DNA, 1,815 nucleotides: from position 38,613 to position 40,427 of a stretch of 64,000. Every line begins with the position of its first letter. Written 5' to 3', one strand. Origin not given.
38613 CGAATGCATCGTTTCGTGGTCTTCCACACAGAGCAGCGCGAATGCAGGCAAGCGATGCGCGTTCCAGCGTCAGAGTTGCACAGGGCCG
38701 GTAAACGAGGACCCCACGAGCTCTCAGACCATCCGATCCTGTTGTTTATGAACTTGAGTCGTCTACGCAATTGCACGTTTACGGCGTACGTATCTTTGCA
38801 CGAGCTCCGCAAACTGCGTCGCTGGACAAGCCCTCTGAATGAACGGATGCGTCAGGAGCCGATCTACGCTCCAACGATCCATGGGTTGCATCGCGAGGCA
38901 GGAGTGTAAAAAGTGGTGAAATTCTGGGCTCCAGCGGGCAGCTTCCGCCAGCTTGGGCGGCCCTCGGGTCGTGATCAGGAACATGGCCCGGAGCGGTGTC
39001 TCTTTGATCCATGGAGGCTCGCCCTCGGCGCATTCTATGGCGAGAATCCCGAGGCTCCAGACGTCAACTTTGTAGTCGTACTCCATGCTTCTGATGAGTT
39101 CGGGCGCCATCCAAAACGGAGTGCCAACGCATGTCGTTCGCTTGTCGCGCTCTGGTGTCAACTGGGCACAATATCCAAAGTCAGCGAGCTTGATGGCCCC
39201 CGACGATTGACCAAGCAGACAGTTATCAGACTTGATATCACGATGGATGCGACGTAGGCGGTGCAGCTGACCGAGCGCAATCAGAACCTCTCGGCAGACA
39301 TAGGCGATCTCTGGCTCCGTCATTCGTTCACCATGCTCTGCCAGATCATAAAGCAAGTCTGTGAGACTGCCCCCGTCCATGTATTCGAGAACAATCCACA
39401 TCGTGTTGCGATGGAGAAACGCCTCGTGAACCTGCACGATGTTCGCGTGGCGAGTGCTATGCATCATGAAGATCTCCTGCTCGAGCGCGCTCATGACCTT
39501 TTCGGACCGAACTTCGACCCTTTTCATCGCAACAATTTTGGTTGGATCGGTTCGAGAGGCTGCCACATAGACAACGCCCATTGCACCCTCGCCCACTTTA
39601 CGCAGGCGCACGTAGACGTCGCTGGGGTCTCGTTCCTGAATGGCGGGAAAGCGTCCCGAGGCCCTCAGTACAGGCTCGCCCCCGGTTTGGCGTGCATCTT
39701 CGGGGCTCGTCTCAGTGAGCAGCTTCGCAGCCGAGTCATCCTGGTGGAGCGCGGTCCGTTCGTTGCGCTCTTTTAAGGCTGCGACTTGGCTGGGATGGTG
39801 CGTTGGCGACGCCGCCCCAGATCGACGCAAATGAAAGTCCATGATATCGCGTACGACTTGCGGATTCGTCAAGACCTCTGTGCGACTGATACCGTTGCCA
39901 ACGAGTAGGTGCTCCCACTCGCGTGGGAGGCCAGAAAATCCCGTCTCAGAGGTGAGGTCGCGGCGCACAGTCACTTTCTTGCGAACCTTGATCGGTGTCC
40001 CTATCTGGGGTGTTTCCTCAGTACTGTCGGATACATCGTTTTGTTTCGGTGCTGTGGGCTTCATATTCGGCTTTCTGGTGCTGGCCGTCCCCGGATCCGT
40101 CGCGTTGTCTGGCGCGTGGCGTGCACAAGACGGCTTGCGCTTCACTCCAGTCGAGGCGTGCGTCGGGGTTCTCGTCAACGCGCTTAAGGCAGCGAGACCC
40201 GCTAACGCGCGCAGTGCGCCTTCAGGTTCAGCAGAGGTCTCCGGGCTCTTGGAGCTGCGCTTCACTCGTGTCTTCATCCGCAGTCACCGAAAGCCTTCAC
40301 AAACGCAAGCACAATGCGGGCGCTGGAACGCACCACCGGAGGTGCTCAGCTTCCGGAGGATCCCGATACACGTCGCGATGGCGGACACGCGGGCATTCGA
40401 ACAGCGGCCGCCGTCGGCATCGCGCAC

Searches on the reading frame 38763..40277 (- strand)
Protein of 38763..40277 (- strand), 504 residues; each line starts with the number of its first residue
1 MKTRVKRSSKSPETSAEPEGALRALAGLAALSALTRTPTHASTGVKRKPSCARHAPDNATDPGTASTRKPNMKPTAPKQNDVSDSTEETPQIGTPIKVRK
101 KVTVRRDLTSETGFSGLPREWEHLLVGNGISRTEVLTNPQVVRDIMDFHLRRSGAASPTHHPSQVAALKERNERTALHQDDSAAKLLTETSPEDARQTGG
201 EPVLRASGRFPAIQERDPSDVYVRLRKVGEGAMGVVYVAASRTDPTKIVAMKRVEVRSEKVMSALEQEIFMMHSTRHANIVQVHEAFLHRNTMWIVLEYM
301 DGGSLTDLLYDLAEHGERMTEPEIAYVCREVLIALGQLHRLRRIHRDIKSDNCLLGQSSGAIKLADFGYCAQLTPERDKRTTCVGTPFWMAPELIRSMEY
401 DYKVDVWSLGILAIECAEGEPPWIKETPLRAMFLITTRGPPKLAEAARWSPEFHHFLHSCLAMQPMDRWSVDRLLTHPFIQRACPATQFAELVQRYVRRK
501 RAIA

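Call 7: search_protein_families(library=pfam, proteins=[window:38763-40277:-], max_evalue=0.01)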
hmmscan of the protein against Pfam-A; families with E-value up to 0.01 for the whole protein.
window:38763-40277:- (504 aa): 4 families
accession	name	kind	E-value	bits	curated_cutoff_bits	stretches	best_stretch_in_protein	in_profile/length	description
PF00069.31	Pkinase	-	2.2e-60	204.7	31.7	1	222-480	1-263/263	Protein kinase domain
PF07714.23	PK_Tyr_Ser-Thr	-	1.1e-42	146.6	23.1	1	226-475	5-255/258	Protein tyrosine and serine/threonine kinase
PF00786.33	PBD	-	4.9e-07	30.4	21.3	1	92-149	2-58/59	P21-Rho-binding domain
PF03109.22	ABC1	-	0.0014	18.3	22.9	1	278-378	130-222/244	ABC1 atypical kinase-like domain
